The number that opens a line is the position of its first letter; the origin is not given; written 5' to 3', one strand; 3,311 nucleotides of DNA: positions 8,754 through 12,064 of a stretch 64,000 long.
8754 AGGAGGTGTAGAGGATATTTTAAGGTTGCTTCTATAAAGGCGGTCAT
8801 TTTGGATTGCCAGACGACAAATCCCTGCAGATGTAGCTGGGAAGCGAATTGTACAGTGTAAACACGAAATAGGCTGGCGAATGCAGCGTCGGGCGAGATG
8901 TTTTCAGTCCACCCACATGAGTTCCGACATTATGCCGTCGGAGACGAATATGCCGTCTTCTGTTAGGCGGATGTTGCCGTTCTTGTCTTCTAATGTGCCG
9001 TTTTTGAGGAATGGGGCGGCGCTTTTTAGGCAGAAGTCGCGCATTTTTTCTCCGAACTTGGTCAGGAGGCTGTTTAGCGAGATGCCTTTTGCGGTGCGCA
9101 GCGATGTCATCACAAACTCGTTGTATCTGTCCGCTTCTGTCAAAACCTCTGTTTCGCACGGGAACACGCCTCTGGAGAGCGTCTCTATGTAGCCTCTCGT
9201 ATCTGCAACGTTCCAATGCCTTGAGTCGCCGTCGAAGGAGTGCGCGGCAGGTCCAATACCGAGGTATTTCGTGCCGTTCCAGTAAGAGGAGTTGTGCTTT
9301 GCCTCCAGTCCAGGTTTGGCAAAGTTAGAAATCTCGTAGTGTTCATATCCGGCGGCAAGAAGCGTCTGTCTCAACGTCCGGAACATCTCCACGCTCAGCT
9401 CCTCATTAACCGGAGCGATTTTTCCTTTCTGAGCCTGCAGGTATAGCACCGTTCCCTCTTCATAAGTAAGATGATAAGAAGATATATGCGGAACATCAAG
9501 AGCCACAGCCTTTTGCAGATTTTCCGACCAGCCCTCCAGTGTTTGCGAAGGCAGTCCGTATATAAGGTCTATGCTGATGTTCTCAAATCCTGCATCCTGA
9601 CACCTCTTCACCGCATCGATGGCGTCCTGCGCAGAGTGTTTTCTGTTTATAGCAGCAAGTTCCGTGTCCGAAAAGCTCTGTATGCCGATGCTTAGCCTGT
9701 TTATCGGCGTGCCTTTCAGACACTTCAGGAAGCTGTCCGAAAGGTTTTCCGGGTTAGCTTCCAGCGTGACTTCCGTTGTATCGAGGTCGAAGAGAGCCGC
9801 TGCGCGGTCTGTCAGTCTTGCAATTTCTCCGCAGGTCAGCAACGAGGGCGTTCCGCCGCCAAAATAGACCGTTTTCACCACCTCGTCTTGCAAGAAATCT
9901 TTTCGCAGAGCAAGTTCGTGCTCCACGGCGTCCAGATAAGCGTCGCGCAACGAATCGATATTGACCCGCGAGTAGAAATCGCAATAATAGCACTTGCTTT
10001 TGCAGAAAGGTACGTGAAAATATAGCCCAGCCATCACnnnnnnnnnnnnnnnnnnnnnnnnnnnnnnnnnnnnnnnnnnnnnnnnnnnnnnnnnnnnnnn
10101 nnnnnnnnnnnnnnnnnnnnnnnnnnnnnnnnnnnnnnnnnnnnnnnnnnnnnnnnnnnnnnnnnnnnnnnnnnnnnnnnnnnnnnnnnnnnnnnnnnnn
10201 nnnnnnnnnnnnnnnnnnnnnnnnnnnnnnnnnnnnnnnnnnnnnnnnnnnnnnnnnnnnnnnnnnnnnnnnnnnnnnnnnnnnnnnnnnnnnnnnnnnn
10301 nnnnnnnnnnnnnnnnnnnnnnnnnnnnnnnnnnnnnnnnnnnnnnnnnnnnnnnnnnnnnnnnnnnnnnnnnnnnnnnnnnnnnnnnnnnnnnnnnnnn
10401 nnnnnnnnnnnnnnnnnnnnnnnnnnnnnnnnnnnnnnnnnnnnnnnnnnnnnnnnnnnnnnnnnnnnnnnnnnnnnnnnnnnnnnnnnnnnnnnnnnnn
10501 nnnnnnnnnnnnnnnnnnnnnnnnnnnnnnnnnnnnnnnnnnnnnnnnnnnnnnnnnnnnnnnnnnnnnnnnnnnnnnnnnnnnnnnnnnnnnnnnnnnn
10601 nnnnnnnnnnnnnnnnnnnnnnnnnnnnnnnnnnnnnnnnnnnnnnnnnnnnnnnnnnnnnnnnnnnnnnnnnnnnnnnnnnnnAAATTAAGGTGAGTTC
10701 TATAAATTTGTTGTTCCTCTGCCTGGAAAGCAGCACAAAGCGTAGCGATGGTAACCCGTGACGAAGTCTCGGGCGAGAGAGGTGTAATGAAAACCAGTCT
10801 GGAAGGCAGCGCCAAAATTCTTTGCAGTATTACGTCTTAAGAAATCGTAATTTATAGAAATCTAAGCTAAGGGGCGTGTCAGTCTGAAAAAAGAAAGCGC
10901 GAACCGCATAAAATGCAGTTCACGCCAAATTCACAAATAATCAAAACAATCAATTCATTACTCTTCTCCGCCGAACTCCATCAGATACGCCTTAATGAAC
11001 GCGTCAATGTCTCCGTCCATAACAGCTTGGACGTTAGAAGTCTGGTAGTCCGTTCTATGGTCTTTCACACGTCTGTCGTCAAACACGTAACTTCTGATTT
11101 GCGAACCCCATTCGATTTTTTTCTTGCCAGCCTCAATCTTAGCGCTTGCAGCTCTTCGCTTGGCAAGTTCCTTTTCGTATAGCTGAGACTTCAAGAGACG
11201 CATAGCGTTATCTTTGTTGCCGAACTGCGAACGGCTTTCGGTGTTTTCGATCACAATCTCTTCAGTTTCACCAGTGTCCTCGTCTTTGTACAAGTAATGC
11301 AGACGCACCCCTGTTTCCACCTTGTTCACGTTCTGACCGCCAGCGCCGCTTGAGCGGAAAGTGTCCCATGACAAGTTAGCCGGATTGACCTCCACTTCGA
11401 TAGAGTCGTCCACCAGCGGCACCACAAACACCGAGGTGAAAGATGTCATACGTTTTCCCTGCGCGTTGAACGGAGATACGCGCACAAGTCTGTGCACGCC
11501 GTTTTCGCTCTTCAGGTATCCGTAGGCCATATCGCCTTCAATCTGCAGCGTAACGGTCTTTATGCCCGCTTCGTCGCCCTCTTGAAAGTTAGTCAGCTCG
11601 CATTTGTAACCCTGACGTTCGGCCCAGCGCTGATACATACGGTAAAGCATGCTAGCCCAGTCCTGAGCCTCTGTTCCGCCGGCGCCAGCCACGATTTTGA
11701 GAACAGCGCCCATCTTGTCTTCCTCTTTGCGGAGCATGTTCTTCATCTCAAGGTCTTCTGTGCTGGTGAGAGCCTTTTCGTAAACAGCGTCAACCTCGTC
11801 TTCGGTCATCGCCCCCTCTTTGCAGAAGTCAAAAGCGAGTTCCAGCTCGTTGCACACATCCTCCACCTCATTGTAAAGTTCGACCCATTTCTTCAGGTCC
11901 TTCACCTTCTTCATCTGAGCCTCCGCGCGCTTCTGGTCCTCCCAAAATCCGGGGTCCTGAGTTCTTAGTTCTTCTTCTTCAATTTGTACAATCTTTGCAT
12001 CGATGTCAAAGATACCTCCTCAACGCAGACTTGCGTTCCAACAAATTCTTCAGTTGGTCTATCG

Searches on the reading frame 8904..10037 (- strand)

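Call 8: search_protein_families(library=pfam, proteins=[window:8904-10037:-])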
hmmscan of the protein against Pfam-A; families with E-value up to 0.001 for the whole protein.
window:8904-10037:- (377 aa): 2 families
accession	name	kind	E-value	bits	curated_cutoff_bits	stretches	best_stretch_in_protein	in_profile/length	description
PF04055.27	Radical_SAM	-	7.2e-25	88.5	29.5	1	7-172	2-161/166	Radical SAM superfamily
PF06969.22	HemN_C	-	3.9e-13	49.7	24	1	299-365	1-67/67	HemN C-terminal domain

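Call 9: search_protein_families(library=ncbifam, proteins=[window:8904-10037:-])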
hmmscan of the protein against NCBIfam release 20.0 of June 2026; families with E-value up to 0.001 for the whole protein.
window:8904-10037:- (377 aa): 27 families (the best 25 are shown)
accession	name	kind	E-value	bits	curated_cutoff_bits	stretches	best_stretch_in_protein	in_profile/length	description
TIGR00539.1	hemN_rel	equivalog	1.6e-88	297.2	205.4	1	5-356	3-352/361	radical SAM family heme chaperone HemW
NF005133.0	PRK06582.1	equivalog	2.8e-72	243.9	597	1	5-373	14-388/390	coproporphyrinogen III oxidase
NF006067.1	PRK08208.1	equivalog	8.4e-65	219.4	380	1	4-374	37-415/427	STM4012 family radical SAM protein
TIGR04107.1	rSAM_HutW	equivalog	4.1e-53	180.7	400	1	5-374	42-415/419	heme anaerobic degradation radical SAM methyltransferase ChuW/HutW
NF004567.0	PRK05904.1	equivalog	7.2e-48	163.6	355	1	4-323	8-312/353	coproporphyrinogen III oxidase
TIGR00538.1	hemN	equivalog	2.3e-46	158.6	324.95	1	4-363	51-428/454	oxygen-independent coproporphyrinogen III oxidase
TIGR03994.1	rSAM_HemZ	equivalog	3.2e-43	148.4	321.4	1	4-234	86-318/401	coproporphyrinogen dehydrogenase HemZ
NF006385.0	PRK08629.1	equivalog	4.5e-39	134.4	355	1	5-372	55-412/439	coproporphyrinogen III oxidase family protein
NF006061.0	PRK08207.1-4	equivalog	5e-31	108.1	702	1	5-234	176-410/501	coproporphyrinogen III oxidase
NF006064.0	PRK08207.2-2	equivalog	2.4e-29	102.7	504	1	4-199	146-347/465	coproporphyrinogen III oxidase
NF006060.0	PRK08207.1-3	equivalog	3e-27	95.5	653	1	4-221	151-376/477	coproporphyrinogen III oxidase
NF006059.0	PRK08207.1-1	equivalog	6.8e-25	87.7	1012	1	5-218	174-393/496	coproporphyrinogen III oxidase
TIGR04419.1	no_iron_rSAM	equivalog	1.7e-21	77.2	300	1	35-336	23-325/378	HemN-related non-iron pseudo-SAM protein PsgB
NF006062.0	PRK08207.1-5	equivalog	4.5e-21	75.2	1007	1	5-201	151-354/476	coproporphyrinogen III oxidase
NF006065.0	PRK08207.2-4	equivalog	8.3e-21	74.5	922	1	3-234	169-408/484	coproporphyrinogen III oxidase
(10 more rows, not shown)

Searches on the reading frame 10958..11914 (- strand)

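Call 8: search_protein_families(library=pfam, proteins=[window:10958-11914:-])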
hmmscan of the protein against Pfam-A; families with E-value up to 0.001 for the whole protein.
window:10958-11914:- (318 aa): 2 families
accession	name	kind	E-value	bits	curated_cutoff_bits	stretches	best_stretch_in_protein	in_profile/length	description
PF03462.23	PCRF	-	1.4e-48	165.7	24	1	1-162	28-194/194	PCRF domain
PF00472.26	RF-1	-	2e-32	112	35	1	171-287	2-116/116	RF-1 domain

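Call 9: search_protein_families(library=ncbifam, proteins=[window:10958-11914:-])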
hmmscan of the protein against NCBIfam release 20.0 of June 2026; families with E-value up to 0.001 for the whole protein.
window:10958-11914:- (318 aa): 5 families
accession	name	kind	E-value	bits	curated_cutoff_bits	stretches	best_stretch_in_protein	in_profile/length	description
TIGR00020.2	prfB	exception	4.5e-128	427.2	370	1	1-312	47-353/353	peptide chain release factor 2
NF001859.2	PRK00591.1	equivalog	1.4e-71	241.5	400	1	2-312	32-340/347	peptide chain release factor 1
TIGR00019.1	prfA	equivalog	8.5e-66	222.3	423.25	1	2-311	41-347/361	peptide chain release factor 1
TIGR03072.1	release_prfH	equivalog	9.1e-21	74.3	166.65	1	71-276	2-195/200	peptide chain release factor H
NF006718.0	PRK09256.1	equivalog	5.2e-12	45.6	100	1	173-207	9-43/140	alternative ribosome rescue aminoacyl-tRNA hydrolase ArfB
